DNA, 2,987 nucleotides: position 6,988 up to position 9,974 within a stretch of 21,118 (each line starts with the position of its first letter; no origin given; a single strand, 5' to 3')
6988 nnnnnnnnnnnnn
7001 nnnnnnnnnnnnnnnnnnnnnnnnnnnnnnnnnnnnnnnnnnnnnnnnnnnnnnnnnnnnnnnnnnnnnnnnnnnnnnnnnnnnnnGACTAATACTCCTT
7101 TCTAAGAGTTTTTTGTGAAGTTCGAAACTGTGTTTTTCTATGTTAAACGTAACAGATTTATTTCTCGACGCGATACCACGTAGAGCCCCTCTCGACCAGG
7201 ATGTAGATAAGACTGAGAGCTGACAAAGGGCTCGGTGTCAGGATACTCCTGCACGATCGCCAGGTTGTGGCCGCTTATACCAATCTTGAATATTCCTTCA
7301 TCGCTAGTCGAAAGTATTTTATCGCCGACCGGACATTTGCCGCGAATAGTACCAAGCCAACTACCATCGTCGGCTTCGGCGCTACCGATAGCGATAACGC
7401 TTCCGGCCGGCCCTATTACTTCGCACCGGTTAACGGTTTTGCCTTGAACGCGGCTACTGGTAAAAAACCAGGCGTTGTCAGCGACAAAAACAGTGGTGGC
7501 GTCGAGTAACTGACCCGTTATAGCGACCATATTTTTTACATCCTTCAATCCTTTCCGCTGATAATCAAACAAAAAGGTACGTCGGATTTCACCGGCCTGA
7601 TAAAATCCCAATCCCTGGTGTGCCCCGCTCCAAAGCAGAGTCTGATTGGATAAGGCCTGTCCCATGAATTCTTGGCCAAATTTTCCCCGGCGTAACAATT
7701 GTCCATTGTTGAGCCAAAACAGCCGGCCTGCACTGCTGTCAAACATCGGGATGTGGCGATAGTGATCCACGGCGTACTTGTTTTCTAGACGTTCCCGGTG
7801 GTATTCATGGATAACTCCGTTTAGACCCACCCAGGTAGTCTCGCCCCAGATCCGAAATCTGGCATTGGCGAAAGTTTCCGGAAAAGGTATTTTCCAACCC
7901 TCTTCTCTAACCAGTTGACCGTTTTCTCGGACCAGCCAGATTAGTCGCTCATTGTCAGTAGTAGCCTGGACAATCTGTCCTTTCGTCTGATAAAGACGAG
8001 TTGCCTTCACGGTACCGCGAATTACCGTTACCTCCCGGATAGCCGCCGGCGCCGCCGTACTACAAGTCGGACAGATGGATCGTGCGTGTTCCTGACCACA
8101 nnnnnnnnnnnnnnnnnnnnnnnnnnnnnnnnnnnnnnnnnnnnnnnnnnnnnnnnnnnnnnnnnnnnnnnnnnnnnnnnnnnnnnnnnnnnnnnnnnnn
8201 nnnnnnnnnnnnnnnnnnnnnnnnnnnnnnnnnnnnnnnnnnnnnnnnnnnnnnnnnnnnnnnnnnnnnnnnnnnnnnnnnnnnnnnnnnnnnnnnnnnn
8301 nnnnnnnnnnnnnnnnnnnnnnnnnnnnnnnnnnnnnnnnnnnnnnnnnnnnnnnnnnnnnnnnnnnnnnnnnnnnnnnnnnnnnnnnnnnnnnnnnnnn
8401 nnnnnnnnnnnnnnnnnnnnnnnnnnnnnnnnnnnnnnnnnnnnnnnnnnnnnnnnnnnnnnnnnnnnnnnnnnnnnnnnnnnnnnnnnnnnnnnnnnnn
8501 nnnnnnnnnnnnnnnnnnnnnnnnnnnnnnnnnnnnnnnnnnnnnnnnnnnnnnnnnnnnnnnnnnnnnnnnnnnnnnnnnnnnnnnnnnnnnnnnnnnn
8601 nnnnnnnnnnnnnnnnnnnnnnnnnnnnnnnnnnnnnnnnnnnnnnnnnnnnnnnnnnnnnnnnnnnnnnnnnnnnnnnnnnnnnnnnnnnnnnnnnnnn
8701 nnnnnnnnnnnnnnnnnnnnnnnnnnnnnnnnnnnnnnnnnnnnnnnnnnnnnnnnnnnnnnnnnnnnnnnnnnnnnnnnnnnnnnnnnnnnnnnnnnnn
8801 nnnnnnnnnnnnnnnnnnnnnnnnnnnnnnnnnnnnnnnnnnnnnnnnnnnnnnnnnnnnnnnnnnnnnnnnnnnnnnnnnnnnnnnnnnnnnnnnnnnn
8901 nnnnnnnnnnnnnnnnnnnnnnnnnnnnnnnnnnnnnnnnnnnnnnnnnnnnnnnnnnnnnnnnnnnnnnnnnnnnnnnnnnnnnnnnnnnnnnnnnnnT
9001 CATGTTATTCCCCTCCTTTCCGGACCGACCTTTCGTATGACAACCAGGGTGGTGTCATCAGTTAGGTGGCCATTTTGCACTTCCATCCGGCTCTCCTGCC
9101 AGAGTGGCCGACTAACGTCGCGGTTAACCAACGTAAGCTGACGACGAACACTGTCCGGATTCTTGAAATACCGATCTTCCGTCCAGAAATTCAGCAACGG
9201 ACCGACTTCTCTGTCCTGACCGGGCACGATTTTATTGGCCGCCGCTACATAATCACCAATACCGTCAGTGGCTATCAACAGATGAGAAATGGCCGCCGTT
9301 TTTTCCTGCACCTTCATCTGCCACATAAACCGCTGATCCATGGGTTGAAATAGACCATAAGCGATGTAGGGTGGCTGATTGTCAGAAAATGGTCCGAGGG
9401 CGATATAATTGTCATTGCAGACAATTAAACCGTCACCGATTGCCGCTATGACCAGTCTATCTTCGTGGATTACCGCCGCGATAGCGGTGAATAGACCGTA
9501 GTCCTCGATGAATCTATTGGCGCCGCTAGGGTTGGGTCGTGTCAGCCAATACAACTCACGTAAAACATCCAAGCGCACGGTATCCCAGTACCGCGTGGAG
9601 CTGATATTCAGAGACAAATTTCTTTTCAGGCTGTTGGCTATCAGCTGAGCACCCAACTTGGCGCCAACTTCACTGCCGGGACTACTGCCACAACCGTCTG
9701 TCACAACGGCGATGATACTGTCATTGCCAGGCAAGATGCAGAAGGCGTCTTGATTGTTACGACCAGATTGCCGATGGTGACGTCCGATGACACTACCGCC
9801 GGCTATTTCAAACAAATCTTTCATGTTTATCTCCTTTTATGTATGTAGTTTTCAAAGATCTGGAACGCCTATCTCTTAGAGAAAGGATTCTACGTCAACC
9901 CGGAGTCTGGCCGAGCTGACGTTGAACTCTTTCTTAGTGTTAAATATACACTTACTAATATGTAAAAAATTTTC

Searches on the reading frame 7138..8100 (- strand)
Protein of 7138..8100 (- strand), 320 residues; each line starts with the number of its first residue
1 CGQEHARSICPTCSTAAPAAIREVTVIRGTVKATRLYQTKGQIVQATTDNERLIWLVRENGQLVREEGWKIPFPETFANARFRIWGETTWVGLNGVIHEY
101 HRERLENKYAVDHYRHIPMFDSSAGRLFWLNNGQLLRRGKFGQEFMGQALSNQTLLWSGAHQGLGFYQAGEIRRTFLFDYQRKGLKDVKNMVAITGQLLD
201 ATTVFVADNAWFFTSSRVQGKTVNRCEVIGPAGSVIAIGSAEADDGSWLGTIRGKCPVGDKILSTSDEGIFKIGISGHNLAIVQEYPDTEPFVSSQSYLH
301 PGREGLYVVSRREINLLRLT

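Call 59: search_protein_families(library=pfam, proteins=[window:7138-8100:-], max_evalue=1)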
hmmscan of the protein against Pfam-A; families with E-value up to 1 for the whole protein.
window:7138-8100:- (320 aa): 1 family
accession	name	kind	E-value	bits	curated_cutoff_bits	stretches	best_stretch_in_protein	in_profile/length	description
PF23545.1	Zn_ribbon_HMPTM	-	0.16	12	27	1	5-23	4-22/45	HMPTM N-terminal zinc ribbon domain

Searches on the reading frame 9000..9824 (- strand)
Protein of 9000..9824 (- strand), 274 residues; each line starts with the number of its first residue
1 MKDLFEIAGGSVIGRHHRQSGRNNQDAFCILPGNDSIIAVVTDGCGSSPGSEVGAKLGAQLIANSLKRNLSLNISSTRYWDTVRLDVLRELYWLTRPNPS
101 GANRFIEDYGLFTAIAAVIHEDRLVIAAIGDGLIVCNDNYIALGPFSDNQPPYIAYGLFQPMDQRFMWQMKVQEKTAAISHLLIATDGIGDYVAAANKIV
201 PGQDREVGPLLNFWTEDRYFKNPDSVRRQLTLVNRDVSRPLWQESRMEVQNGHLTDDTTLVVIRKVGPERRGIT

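Call 6: search_protein_families(library=pfam, proteins=[window:9000-9824:-], max_evalue=0.01)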
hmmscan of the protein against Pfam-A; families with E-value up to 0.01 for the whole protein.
window:9000-9824:- (274 aa): 1 family
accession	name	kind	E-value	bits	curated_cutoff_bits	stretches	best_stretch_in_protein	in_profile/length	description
PF13672.11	PP2C_2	-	5e-22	78.9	24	1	13-196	1-181/209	Protein phosphatase 2C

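Call 21: search_protein_families(library=ncbifam, proteins=[window:9000-9824:-], max_evalue=0.01)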
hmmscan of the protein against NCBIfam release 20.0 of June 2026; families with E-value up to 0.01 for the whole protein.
window:9000-9824:- (274 aa): 1 family
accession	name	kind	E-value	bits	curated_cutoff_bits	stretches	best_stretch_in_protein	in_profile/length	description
NF033484.1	Stp1_PP2C_phos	equivalog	8.5e-05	22.2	230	1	22-132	9-112/232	Stp1/IreP family PP2C-type Ser/Thr phosphatase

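Call 25: search_protein_families(library=padloc, proteins=[window:9000-9824:-], max_evalue=0.01)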
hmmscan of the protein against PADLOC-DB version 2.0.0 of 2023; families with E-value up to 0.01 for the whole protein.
window:9000-9824:- (274 aa): 1 family
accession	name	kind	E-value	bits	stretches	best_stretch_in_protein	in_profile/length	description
PDLC04518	PDC-M21C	-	0.0042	14.3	0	22-63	16-57/243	-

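Call 60: search_protein_families(library=padloc, proteins=[window:9000-9824:-], max_evalue=10)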
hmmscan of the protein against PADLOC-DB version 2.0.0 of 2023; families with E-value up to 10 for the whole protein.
window:9000-9824:- (274 aa): 1 family
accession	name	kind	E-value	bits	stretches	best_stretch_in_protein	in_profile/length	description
PDLC04518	PDC-M21C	-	0.0042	14.3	1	22-63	16-57/243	-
